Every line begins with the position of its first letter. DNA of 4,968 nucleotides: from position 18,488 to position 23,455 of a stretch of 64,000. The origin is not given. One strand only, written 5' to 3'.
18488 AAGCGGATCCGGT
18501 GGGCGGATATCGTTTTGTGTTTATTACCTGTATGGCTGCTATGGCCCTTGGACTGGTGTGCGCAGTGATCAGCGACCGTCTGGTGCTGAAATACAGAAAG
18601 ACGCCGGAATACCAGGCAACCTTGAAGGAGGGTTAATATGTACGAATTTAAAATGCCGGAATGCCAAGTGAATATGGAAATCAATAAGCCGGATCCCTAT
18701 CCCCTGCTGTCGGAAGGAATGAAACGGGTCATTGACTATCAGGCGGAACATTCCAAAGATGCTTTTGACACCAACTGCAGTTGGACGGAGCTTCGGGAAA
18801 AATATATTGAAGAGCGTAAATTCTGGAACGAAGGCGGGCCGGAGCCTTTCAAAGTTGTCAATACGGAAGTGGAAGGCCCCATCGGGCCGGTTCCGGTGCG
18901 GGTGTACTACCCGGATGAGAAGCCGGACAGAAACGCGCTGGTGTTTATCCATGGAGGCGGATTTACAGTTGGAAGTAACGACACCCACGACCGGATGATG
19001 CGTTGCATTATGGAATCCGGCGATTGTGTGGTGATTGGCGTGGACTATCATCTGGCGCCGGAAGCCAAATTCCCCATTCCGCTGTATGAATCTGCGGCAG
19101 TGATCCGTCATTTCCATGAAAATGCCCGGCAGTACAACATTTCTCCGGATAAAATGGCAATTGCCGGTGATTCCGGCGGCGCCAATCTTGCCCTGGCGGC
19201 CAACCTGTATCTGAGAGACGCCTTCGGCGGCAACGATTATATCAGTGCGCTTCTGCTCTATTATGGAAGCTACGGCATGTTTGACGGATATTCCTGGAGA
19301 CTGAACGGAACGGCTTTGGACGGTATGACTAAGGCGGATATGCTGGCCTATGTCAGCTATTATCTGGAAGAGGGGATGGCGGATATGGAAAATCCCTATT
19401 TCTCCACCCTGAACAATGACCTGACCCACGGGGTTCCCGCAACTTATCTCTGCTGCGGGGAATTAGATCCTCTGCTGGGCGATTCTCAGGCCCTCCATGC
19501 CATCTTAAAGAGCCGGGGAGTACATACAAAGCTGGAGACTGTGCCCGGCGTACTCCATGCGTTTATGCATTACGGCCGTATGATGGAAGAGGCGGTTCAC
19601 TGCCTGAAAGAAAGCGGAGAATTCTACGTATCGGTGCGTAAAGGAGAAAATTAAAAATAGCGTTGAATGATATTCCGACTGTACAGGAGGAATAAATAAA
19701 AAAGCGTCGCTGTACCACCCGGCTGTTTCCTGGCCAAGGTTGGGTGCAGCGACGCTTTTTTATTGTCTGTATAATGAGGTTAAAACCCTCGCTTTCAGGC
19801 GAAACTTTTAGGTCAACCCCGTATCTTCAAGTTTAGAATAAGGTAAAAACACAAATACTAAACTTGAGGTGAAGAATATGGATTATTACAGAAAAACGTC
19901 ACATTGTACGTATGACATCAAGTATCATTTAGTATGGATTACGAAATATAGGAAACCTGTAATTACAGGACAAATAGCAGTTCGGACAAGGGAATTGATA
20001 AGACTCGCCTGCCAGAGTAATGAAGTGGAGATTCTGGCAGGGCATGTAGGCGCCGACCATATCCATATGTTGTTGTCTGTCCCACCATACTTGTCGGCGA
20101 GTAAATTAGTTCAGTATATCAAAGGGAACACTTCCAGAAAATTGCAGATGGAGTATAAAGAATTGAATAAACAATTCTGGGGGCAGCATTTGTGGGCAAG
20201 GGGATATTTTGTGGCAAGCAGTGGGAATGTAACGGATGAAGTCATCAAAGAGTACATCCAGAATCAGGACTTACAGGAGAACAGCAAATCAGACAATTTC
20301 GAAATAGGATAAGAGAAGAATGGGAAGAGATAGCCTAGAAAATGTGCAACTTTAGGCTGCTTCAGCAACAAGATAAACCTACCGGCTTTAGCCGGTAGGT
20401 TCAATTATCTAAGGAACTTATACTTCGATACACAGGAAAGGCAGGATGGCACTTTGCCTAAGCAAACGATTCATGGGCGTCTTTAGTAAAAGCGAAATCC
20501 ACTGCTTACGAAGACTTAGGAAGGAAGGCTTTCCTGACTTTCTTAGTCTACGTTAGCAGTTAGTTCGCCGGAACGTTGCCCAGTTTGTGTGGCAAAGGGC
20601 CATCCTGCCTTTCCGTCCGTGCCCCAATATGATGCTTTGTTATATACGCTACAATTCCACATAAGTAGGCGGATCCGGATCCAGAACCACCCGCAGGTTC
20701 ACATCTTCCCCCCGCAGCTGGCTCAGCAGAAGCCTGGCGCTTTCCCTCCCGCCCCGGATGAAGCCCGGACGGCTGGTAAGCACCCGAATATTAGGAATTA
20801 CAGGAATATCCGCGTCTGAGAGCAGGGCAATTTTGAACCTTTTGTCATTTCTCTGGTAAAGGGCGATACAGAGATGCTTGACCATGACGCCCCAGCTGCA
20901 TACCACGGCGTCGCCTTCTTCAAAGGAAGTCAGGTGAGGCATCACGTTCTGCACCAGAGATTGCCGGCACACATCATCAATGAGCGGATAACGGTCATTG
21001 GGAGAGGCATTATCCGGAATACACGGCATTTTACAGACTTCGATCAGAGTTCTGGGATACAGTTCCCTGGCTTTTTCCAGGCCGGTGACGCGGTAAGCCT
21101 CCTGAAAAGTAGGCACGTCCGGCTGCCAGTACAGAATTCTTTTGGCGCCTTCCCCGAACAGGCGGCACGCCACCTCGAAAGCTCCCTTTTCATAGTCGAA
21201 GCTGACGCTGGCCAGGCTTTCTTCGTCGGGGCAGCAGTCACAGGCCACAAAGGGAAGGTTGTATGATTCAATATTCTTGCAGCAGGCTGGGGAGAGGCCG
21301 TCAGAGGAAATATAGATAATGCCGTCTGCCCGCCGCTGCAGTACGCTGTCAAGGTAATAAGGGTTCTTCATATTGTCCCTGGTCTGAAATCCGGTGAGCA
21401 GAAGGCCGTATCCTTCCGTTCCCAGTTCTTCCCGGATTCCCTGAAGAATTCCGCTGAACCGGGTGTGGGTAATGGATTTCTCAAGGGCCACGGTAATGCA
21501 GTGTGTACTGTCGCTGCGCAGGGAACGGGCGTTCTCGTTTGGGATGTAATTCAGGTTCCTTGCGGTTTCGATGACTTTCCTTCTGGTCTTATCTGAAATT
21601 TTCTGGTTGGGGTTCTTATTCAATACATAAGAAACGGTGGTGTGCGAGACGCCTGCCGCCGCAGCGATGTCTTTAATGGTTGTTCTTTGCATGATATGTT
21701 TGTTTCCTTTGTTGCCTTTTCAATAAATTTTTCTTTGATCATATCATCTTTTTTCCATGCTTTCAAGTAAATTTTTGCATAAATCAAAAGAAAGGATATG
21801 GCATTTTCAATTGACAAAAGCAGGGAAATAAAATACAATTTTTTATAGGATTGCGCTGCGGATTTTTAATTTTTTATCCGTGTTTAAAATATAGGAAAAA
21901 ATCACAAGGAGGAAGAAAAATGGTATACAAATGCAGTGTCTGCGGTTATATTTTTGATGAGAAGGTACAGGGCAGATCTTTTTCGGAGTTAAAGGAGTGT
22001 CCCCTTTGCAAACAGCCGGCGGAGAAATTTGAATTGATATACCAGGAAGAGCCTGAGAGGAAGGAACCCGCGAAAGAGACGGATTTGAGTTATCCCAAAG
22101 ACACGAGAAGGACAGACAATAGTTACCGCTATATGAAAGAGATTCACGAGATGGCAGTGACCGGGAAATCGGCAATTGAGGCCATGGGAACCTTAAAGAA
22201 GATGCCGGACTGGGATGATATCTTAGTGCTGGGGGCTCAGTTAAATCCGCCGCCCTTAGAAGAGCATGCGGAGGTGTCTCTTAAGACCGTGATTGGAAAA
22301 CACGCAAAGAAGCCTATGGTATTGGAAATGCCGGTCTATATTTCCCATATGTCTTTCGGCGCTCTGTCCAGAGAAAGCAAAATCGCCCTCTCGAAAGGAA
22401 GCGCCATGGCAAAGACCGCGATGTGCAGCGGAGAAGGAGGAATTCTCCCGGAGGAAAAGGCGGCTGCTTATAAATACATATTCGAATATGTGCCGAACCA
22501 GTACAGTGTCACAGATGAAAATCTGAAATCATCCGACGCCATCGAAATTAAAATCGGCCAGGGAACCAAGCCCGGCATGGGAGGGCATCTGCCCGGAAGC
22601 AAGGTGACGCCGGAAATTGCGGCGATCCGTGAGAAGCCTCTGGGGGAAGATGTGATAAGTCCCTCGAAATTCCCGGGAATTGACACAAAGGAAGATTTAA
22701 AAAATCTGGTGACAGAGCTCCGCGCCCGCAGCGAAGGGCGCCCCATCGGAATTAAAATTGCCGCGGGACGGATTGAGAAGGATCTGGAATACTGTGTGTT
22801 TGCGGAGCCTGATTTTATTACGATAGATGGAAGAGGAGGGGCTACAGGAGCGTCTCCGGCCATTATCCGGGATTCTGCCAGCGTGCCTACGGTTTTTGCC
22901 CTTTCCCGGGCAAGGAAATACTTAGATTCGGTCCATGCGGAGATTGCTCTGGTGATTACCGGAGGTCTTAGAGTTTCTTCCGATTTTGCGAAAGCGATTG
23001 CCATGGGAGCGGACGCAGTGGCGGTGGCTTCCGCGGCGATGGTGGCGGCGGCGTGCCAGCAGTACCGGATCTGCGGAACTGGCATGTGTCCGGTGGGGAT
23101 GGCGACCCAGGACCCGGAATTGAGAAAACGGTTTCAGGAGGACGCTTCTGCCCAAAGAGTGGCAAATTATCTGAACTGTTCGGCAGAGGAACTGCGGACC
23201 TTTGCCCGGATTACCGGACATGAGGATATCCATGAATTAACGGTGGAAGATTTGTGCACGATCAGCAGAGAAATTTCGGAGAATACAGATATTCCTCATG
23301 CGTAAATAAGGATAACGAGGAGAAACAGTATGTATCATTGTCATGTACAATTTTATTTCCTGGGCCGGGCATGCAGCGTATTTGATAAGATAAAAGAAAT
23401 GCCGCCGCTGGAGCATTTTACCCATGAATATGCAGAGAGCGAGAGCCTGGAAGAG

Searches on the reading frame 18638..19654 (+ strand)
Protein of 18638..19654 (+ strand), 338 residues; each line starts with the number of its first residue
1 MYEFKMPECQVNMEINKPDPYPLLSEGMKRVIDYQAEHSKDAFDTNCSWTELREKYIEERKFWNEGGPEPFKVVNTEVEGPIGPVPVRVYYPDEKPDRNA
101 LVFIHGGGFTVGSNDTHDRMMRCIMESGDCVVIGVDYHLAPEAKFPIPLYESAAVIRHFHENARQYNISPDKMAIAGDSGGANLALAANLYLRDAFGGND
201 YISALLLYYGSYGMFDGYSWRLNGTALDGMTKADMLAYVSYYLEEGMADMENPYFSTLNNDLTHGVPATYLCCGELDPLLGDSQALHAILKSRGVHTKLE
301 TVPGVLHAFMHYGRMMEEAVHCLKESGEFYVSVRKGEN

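Call 5: search_protein_families(library=pfam, proteins=[window:18638-19654:+])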
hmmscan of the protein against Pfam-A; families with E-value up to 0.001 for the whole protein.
window:18638-19654:+ (338 aa): 3 families
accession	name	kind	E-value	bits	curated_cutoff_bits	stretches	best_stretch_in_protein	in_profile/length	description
PF07859.19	Abhydrolase_3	-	4.9e-46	157.6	25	1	101-310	1-209/210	alpha/beta hydrolase fold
PF20434.5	BD-FAE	-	8.1e-17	61.9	26.8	1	89-190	3-108/215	BD-FAE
PF00135.34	COesterase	-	2.1e-05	24.1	27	1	88-141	89-144/515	Carboxylesterase family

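Call 6: search_protein_families(library=ncbifam, proteins=[window:18638-19654:+], max_evalue=1e-10)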
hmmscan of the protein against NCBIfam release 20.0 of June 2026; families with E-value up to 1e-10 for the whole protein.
window:18638-19654:+ (338 aa): 6 families
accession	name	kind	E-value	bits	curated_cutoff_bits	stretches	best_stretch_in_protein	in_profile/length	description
NF007547.0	PRK10162.1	equivalog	1.1e-123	412.3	389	1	14-332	3-317/321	acetyl esterase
NF058653.1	LipP1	equivalog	4.8e-57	193.1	350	1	46-326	20-296/300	LipP1 family hormone-sensitive lipase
NF033149.0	CHL_hydrolase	equivalog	3.1e-36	124.9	500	1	84-327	60-302/310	chloramphenicol hydrolase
NF058651.1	GESAG_HSLs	subfamily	8e-26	90.8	430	1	84-329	53-291/296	GESAG motif subfamily hormone-sensitive lipase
NF058649.1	GTSAG_HSLs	subfamily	2.4e-24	86.3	380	1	24-321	20-299/312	GTSAG motif subfamily hormone-sensitive lipase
NF058650.1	GCSAG_HSLs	subfamily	1.4e-15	57.7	410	1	81-318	64-298/314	GCSAG motif subfamily hormone-sensitive lipase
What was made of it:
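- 18638..19654 (+): Aes-type (hormone-sensitive-lipase family) esterase, cytosolic. NF007547 acetyl esterase 412 bits, above the 389 cut-off (call 6).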

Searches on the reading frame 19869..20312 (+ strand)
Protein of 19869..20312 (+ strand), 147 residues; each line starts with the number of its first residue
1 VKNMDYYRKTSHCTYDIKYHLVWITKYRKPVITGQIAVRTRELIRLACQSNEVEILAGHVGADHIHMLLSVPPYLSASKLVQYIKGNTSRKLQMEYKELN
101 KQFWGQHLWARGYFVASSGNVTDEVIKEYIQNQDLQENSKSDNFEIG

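Call 5: search_protein_families(library=pfam, proteins=[window:19869-20312:+])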
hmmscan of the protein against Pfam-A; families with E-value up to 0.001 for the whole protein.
window:19869-20312:+ (147 aa): 1 family
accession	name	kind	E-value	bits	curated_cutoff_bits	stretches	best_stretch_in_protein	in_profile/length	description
PF01797.21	Y1_Tnp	-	7.4e-43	146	23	1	14-133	2-121/121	Transposase IS200 like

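Call 6: search_protein_families(library=ncbifam, proteins=[window:19869-20312:+], max_evalue=1e-10)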
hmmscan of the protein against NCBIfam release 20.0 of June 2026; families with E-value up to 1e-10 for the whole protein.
window:19869-20312:+ (147 aa): 1 family
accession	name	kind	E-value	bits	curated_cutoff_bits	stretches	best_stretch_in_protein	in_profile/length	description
NF033573.1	transpos_IS200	equivalog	5.3e-46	155.9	55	1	7-132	1-126/126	IS200/IS605 family transposase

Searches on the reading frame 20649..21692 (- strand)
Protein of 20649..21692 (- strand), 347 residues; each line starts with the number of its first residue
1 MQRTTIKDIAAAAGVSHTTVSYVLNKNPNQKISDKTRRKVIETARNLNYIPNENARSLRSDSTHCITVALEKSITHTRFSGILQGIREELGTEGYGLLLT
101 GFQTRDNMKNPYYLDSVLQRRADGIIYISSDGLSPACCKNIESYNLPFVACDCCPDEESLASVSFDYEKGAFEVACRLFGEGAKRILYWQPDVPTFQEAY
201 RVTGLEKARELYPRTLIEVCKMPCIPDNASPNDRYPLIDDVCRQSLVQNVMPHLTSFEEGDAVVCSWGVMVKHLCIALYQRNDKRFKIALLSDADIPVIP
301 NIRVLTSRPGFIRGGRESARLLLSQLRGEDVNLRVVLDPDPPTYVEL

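Call 5: search_protein_families(library=pfam, proteins=[window:20649-21692:-])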
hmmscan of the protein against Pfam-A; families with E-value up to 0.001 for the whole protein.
window:20649-21692:- (347 aa): 2 families
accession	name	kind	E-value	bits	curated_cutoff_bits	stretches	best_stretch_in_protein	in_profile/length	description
PF00356.27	LacI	-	2.6e-17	62.8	27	1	5-52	1-46/46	Bacterial regulatory proteins, lacI family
PF00532.27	Peripla_BP_1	-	6.2e-11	42.7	22.2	1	72-208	9-146/281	Periplasmic binding proteins and sugar binding domain of LacI family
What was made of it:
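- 20649..21692 (-): LacI-family regulator conserved with the cluster. Pfam LacI + Peripla_BP_1 (call 5).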

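Call 6: search_protein_families(library=ncbifam, proteins=[window:20649-21692:-], max_evalue=1e-10)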
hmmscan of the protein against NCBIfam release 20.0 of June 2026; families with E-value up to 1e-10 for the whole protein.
window:20649-21692:- (347 aa): 16 families
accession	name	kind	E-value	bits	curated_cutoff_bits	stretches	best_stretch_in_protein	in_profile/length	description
NF047341.1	lactose_RbsR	equivalog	4.3e-31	108.5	382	1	3-208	2-204/331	ribose utilization transcriptional repressor RbsR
TIGR02417.1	fruct_sucro_rep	subfamily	2.4e-25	89.5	389.55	1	5-189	1-184/327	D-fructose-responsive transcription factor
TIGR01481.1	ccpA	equivalog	4.3e-23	82.2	442.35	1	4-190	3-184/330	catabolite control protein A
NF052440.1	TransRegGNTRPSEAE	equivalog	4.8e-23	81.7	400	1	2-189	4-186/333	HTH-type transcriptional regulator GntR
NF007979.0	PRK10703.1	equivalog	1.3e-22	80.3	501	1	4-241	2-233/341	HTH-type transcriptional repressor PurR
NF008452.0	PRK11303.1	equivalog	2.2e-22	79.7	385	1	5-190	2-186/332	catabolite repressor/activator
NF008269.0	PRK11041.1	equivalog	1.8e-21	76.5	436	1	3-188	9-189/342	DNA-binding transcriptional regulator CytR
NF007075.0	PRK09526.1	subfamily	1.9e-20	73.1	340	1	2-187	4-185/358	LacI family DNA-binding transcriptional regulator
NF007743.0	PRK10423.1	equivalog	9.1e-20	71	531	1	4-157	2-151/330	ribose operon transcriptional repressor RbsR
NF007449.0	PRK10014.1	subfamily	1.1e-19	70.7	310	1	2-204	5-203/342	Mal regulon transcriptional regulator MalI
TIGR02405.1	trehalos_R_Ecol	equivalog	4.2e-19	69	357.35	1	4-336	2-306/311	trehalose operon repressor TreR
NF051853.1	TransRegUriRCory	equivalog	4.1e-17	62.3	550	1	5-188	2-180/327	transcriptional regulator UriR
NF047913.1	TransRegIdnR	equivalog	1.2e-16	60.9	500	1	2-208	4-204/331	DNA-binding transcriptional regulator IdnR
NF011563.0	PRK14987.1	equivalog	1.4e-13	50.8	433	1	2-188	4-185/331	gluconate operon transcriptional repressor GntR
NF008002.0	PRK10727.1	equivalog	5.9e-13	48.6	557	1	4-126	2-120/341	HTH-type transcriptional regulator GalR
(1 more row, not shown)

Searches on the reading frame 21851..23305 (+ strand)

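Call 5: search_protein_families(library=pfam, proteins=[window:21851-23305:+])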
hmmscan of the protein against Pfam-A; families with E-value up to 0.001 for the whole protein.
window:21851-23305:+ (484 aa): 5 families
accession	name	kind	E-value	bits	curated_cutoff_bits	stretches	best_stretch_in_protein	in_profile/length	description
PF01645.23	Glu_synthase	-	5.2e-96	322.5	20.4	1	147-457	53-368/369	Conserved region in glutamate synthase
PF01070.24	FMN_dh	-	4.1e-07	29.8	24.9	1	345-403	257-312/350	FMN-dependent dehydrogenase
PF21349.2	RUBY_RBDX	-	8.1e-06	25.6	26.5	1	26-61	1-30/30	Rubrerythrin, rubredoxin-like domain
PF09723.15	Zn_ribbon_8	-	0.00031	21.1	34.4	1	26-59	6-39/41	Zinc ribbon domain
PF00478.31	IMPDH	-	0.00033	20.2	25.6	1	342-394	187-237/345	IMP dehydrogenase / GMP reductase domain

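Call 6: search_protein_families(library=ncbifam, proteins=[window:21851-23305:+], max_evalue=1e-10)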
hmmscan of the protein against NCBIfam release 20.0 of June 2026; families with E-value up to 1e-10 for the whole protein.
window:21851-23305:+ (484 aa): 1 family
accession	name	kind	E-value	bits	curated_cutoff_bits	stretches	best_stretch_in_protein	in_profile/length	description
NF008730.0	PRK11750.1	equivalog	1.9e-44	151.4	1047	1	166-463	865-1165/1490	glutamate synthase large subunit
